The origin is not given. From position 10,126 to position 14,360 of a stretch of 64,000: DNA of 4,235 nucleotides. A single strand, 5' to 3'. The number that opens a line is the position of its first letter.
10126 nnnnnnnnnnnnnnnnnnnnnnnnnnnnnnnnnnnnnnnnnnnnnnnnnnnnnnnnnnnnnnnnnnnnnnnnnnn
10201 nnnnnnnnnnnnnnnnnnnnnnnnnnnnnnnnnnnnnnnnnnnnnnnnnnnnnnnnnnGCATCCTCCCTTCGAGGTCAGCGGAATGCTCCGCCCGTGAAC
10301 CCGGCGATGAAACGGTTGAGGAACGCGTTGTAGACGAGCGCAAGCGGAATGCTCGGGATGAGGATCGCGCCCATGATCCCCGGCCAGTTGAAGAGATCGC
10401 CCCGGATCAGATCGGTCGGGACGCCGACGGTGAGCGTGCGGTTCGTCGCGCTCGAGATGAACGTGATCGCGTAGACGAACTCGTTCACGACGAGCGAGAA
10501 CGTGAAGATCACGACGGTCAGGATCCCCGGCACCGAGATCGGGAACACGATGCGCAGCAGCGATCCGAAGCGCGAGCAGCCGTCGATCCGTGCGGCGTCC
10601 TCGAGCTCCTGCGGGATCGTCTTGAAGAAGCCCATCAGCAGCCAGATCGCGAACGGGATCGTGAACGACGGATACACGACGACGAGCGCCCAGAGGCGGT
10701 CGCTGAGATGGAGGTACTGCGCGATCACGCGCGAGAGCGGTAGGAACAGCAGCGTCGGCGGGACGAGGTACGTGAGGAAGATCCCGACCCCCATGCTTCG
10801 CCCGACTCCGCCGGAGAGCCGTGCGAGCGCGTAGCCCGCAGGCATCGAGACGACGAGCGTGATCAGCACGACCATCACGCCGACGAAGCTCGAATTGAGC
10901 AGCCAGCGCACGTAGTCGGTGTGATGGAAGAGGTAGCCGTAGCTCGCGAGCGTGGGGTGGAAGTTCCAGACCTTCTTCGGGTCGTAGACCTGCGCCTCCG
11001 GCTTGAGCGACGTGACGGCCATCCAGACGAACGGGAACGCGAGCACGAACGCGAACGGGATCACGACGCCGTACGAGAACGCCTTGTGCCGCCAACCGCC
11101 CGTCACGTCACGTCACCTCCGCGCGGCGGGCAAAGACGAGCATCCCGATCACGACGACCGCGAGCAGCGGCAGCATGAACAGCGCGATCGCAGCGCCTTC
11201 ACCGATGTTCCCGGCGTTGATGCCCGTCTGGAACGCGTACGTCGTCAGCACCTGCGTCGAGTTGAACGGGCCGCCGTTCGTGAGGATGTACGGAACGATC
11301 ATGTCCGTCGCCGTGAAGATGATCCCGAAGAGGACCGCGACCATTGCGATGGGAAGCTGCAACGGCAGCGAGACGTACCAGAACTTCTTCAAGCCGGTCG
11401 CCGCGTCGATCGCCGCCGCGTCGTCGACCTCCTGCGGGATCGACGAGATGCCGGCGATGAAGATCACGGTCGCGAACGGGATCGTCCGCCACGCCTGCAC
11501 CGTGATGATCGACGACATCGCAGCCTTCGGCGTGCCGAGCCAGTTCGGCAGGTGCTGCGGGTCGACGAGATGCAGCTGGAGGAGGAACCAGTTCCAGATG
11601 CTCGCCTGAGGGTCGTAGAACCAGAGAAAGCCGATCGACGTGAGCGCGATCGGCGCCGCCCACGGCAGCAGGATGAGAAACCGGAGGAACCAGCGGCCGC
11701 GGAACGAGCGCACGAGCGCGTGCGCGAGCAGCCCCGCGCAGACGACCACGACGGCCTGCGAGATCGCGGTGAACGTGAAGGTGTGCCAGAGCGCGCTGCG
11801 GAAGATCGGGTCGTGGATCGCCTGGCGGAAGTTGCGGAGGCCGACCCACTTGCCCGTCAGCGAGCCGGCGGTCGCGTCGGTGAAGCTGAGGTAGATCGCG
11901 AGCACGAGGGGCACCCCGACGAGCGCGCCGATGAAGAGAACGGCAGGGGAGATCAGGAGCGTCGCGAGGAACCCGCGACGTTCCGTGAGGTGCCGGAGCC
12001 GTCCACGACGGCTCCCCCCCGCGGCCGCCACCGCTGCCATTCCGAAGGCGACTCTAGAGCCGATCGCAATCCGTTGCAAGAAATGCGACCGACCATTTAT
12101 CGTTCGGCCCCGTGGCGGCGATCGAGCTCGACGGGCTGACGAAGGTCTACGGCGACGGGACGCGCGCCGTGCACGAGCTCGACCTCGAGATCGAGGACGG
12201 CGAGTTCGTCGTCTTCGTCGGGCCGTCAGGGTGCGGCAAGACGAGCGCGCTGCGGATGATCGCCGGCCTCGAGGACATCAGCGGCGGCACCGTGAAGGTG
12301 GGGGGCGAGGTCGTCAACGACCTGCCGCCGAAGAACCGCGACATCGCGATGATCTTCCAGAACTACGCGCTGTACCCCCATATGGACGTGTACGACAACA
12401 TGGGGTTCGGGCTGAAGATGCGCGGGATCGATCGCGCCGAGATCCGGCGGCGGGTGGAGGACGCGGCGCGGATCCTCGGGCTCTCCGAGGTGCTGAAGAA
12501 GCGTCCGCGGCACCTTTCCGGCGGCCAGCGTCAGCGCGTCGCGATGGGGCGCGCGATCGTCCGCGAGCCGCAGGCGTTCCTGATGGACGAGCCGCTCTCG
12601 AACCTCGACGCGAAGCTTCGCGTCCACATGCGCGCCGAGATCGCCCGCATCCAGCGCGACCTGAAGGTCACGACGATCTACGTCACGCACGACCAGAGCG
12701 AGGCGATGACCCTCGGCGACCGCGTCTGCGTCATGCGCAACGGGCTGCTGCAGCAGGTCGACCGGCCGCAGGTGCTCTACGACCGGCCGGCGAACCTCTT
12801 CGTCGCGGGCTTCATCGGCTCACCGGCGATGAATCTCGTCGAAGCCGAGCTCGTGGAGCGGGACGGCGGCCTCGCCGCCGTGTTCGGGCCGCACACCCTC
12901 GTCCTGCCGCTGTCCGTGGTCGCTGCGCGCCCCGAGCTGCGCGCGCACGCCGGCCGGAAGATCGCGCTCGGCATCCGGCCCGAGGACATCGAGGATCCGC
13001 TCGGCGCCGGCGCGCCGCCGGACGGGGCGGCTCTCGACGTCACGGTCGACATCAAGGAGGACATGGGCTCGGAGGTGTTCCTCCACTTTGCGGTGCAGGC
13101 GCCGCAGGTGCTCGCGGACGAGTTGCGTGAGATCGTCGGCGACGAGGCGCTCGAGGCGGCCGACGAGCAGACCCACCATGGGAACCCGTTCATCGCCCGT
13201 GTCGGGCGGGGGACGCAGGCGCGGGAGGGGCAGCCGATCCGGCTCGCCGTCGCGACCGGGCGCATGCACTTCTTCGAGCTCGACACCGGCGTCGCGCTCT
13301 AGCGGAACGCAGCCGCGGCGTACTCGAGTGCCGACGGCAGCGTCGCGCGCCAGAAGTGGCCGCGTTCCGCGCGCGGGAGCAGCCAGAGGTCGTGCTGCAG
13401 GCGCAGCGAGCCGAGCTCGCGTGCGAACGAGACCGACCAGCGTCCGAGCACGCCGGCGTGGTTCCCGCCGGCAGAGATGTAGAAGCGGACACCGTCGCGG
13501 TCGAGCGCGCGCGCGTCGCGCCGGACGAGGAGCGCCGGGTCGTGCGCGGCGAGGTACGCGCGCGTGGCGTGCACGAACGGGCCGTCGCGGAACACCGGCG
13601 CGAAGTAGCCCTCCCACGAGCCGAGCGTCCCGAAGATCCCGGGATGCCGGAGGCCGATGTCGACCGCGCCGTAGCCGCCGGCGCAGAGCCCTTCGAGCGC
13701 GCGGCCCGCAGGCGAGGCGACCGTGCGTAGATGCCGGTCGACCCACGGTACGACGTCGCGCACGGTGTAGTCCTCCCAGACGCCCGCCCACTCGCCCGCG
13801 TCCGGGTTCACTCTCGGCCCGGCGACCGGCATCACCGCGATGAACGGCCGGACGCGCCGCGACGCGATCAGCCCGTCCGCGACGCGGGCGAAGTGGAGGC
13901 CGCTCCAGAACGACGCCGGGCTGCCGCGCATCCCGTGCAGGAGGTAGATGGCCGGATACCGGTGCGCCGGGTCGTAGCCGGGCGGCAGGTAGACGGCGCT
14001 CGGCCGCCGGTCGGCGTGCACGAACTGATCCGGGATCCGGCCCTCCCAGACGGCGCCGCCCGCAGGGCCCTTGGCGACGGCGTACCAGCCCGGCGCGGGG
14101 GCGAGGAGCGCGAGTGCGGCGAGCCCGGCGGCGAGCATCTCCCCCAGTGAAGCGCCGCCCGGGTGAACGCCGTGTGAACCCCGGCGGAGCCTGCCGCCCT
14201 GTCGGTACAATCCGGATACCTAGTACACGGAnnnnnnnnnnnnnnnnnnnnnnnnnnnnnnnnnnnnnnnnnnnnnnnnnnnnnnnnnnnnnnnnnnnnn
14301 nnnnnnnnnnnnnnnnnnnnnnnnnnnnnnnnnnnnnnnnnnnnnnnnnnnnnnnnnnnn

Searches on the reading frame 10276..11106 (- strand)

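Call 72: search_protein_families(library=pfam, proteins=[window:10276-11106:-], max_evalue=0.00001)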
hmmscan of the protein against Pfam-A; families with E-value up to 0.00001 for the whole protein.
window:10276-11106:- (276 aa): 1 family
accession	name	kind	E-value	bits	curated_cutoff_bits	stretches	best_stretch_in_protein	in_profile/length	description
PF00528.27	BPD_transp_1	-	4e-15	56.5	26.4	1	88-266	2-178/184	Binding-protein-dependent transport system inner membrane component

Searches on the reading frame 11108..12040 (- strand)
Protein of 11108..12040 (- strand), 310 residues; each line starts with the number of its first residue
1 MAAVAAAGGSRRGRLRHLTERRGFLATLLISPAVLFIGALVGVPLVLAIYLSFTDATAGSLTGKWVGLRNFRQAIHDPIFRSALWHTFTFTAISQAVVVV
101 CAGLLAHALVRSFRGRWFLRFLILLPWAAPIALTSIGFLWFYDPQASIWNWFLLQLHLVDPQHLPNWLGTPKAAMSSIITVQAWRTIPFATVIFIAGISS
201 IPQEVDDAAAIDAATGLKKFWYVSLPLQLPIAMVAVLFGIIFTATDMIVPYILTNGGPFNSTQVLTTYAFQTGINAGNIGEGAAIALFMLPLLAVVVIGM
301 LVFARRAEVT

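Call 72: search_protein_families(library=pfam, proteins=[window:11108-12040:-], max_evalue=0.00001)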
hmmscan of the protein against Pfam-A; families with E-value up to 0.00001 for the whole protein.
window:11108-12040:- (310 aa): 1 family
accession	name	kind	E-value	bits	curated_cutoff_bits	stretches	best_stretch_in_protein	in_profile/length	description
PF00528.27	BPD_transp_1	-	2.3e-16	60.5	26.4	1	101-307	3-182/184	Binding-protein-dependent transport system inner membrane component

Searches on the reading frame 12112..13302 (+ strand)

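Call 73: search_protein_families(library=pfam, proteins=[window:12112-13302:+], max_evalue=0.00001)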
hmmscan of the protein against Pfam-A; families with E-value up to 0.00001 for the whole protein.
window:12112-13302:+ (396 aa): 2 families
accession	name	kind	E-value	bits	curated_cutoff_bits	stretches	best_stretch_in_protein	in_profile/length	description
PF00005.33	ABC_tran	-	1.2e-29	104.1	25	1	21-162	2-136/137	ABC transporter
PF17912.7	OB_MalK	-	3.5e-12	47.4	27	1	236-293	1-53/53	MalK OB fold domain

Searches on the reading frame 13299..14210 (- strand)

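Call 73: search_protein_families(library=pfam, proteins=[window:13299-14210:-], max_evalue=0.00001)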
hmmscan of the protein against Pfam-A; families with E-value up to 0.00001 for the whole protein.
window:13299-14210:- (303 aa): 1 family
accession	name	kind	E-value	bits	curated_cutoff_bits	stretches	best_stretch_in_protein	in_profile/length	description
PF00756.26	Esterase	-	2e-19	70.8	22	1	69-253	8-196/251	Putative esterase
